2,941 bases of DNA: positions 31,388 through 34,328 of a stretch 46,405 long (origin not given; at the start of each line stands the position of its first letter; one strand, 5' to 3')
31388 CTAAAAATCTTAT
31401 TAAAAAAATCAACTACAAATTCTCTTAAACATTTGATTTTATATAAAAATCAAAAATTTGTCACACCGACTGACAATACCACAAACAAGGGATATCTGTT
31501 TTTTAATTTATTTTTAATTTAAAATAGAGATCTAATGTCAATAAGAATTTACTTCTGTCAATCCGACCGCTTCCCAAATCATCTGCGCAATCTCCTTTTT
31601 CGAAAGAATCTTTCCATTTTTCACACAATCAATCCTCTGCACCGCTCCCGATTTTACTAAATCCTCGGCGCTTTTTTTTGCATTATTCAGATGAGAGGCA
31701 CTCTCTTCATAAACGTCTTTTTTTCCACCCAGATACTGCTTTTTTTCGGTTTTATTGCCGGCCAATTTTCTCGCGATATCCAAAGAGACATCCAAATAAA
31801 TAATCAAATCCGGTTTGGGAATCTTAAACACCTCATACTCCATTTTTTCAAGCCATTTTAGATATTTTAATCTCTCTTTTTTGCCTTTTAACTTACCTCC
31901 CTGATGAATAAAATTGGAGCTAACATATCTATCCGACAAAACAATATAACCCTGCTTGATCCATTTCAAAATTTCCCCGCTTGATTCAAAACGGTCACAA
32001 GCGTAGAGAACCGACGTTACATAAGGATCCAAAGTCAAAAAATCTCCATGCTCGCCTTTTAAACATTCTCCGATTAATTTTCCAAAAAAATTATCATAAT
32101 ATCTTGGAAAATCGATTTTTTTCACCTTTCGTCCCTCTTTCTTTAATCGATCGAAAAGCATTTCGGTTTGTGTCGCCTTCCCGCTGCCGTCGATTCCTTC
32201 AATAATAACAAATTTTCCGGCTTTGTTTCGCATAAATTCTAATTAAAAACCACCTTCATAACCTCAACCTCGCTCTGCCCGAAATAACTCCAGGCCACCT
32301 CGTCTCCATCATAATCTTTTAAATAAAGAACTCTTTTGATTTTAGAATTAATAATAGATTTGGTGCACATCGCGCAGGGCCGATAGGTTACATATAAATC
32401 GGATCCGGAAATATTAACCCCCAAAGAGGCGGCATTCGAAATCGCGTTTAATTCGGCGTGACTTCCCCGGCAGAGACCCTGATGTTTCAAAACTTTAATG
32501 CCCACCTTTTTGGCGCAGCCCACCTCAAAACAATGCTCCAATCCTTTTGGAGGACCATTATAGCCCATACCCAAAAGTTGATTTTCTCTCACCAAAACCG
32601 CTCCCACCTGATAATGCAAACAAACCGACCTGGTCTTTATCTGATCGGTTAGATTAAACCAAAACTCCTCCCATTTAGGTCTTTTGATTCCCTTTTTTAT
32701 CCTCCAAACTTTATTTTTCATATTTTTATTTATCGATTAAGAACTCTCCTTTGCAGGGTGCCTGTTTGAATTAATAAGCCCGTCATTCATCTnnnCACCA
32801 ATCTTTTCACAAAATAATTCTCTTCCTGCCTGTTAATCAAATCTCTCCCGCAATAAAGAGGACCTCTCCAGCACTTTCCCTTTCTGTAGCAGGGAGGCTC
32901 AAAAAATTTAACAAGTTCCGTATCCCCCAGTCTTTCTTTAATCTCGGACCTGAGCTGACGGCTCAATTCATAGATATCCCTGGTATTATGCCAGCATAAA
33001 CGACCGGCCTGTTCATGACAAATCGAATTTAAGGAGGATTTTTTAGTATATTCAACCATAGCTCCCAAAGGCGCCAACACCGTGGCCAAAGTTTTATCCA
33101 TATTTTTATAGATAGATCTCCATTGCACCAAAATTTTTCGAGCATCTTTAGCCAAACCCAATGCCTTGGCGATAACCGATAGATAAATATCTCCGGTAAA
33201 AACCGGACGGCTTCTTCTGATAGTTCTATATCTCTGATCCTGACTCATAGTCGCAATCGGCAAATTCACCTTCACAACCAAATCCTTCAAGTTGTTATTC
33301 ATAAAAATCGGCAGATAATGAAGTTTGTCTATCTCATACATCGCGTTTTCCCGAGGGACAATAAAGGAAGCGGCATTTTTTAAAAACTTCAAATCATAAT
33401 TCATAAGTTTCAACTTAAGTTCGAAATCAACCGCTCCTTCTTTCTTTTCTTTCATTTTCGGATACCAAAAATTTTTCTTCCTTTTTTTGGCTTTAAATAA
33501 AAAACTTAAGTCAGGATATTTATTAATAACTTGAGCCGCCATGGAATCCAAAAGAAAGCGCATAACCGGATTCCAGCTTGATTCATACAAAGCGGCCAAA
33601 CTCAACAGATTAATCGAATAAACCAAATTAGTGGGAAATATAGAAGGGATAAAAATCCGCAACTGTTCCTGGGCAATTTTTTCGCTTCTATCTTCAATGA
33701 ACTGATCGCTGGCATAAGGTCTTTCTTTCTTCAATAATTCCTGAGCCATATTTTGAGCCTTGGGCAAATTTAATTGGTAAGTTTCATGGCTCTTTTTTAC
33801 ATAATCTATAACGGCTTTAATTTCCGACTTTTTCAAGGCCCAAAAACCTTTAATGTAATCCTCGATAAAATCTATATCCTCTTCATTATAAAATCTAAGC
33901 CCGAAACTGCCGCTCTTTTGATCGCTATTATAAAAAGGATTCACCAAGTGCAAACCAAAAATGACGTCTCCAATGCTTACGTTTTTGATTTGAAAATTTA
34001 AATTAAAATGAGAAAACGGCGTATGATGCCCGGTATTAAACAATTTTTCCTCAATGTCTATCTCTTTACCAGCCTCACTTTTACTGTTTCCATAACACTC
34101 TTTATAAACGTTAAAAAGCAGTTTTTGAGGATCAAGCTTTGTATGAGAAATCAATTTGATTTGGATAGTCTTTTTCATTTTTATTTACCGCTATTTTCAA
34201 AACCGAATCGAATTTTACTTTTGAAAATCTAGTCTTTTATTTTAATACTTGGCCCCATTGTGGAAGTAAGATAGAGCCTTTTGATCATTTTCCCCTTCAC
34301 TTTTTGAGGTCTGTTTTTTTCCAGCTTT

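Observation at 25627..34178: Ten-gene co-directional pyrimidine-deoxynucleotide array with paired canonical and divergent enzymes: candidate non-canonical thymidylate or modified-pyrimidine pathway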

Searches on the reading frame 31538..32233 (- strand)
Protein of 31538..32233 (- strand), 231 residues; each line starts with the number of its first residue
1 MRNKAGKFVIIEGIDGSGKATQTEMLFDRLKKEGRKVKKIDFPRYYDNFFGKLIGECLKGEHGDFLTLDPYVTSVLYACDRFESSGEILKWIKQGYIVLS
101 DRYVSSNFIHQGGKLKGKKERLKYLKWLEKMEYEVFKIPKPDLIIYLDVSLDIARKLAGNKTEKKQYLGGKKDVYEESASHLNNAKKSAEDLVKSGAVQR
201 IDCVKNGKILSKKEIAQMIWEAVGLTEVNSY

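Call 3: search_protein_families(library=pfam, proteins=[window:31538-32233:-], max_evalue=0.1)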
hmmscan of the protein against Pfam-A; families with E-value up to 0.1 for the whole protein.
window:31538-32233:- (231 aa): 5 families
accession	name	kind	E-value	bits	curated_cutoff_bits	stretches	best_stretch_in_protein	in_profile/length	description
PF02223.23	Thymidylate_kin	-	5.4e-21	75.6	27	1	11-200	1-171/185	Thymidylate kinase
PF01712.25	dNK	-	1.6e-05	25.2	27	1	97-191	83-179/203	Deoxynucleoside kinase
PF20720.3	nSTAND3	-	0.0036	17.5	27.2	1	7-44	18-55/155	Novel STAND NTPase 3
PF13207.12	AAA_17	-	0.0079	16.9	27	0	128-164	89-126/136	AAA domain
PF13401.12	AAA_22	-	0.027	15.2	27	0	5-94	4-56/130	AAA domain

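Call 4: search_protein_families(library=ncbifam, proteins=[window:31538-32233:-], max_evalue=0.1)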
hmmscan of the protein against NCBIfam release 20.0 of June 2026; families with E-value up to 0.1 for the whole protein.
window:31538-32233:- (231 aa): 8 families
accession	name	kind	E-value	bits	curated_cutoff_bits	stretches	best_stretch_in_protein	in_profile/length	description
NF005923.0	PRK07933.1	equivalog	4.8e-40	137.2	193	1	8-200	2-190/213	dTMP kinase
TIGR00041.1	DTMP_kinase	equivalog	2e-23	83.1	83.25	1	5-203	3-185/196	dTMP kinase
NF005250.0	PRK06761.1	equivalog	7.5e-05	21.9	270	1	7-38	4-35/282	hypothetical protein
NF006085.0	PRK08233.1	equivalog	0.0039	17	198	0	87-208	48-163/184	hypothetical protein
NF010340.0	PRK13768.1-2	equivalog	0.015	15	293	1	7-41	4-38/265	GTPase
NF002059.0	PRK00889.1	subfamily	0.015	14.9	244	1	4-41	3-40/177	adenylyl-sulfate kinase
NF006746.0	PRK09270.1-5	subfamily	0.065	12.1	250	1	7-38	22-53/210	nucleoside/nucleotide kinase family protein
TIGR02324.1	CP_lyasePhnL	equivalog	0.097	12.1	256.3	0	4-36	32-64/224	phosphonate C-P lyase system protein PhnL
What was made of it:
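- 31538..32233 (-): Canonical thymidylate kinase (231 aa), with an intact P-loop (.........) and DRY motif. TIGR00041, 83.1 bits against a cutoff of 83.25 (calls 3, 4).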

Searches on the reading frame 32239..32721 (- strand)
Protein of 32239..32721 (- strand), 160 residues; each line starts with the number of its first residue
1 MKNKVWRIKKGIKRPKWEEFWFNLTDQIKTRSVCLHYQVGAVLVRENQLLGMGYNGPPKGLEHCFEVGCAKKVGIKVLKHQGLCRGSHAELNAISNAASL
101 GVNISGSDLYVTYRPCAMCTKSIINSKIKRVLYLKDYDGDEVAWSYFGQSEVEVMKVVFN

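Call 3: search_protein_families(library=pfam, proteins=[window:32239-32721:-], max_evalue=0.1)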
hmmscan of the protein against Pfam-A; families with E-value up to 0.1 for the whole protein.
window:32239-32721:- (160 aa): 6 families
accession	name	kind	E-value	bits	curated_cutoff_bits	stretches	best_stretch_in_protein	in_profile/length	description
PF00383.29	dCMP_cyt_deam_1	-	4.8e-21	75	25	1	16-134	2-101/102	Cytidine and deoxycytidylate deaminase zinc-binding region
PF14437.12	MafB19-deam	-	1.1e-15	58.2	27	1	17-138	3-104/142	MafB19-like deaminase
PF14439.12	Bd3614-deam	-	0.0013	19.2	38.5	1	88-139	36-94/113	Bd3614-like deaminase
PF18750.7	SNAD4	-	0.015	15.8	27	1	76-125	23-73/130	Secreted Novel AID/APOBEC-like Deaminase 4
PF18778.7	NAD1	-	0.044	14.3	27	1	64-125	27-92/175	Novel AID APOBEC clade 1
PF18772.7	APOBEC2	-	0.06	13.8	26.8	0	64-125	25-91/175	APOBEC2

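Call 4: search_protein_families(library=ncbifam, proteins=[window:32239-32721:-], max_evalue=0.1)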
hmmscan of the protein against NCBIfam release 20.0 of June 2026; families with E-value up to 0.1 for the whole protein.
window:32239-32721:- (160 aa): 4 families
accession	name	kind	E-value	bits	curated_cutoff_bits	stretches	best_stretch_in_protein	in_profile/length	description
TIGR02571.1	ComEB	equivalog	1.6e-31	109.3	219.45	1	14-159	2-140/151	ComE operon protein 2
NF041025.1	antiphage_deaminase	equivalog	9e-22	77.5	400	2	79-140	330-392/437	anti-phage dCTP deaminase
NF008113.2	PRK10860.1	equivalog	2.3e-09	37.3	150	1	105-133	75-103/165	tRNA adenosine(34) deaminase TadA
TIGR00326.1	eubact_ribD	equivalog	6.1e-08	32.2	156.35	1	73-134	32-93/343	bifunctional diaminohydroxyphosphoribosylaminopyrimidine deaminase/5-amino-6-(5-phosphoribosylamino)uracil reductase RibD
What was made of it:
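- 32239..32721 (-): dCMP deaminase (ComEB type, 160 aa); makes dUMP from dCMP. Pfam dCMP_cyt_deam_1, 75 bits; NCBIfam ComEB, 109 bits (calls 3, 4).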

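Call 51: search_protein_families(library=padloc, proteins=[window:32239-32721:-], max_evalue=0.001)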
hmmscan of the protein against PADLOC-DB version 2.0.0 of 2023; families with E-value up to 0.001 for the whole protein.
window:32239-32721:- (160 aa): 1 family
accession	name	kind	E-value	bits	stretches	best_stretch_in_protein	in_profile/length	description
PDLC02373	dCTPase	-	3.4e-28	96.9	2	81-139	433-491/630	-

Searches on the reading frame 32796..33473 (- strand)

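Call 89: search_protein_families(library=pfam, proteins=[window:32796-33473:-], max_evalue=10)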
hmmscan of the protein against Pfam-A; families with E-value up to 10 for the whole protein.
seq(226 aa): 2 families
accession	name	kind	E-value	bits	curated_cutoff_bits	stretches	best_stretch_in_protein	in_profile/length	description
PF11088.13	RL11D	-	0.073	13.8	25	1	104-185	10-93/99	Glycoprotein encoding membrane proteins RL5A and RL6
PF08857.17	ParBc_2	-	0.17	12.4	23.6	1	30-95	38-104/158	Putative ParB-like nuclease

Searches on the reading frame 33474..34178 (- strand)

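Call 89: search_protein_families(library=pfam, proteins=[window:33474-34178:-], max_evalue=10)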
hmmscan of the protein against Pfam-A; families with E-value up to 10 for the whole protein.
seq(235 aa): 2 families
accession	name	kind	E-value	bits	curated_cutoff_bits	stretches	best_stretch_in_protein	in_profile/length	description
PF02511.20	Thy1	-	2.2e-12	47.6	24.8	1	8-198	1-162/191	Thymidylate synthase complementing protein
PF16576.10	HlyD_D23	-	0.26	11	30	1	97-174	14-87/214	Barrel-sandwich domain of CusB or HlyD membrane-fusion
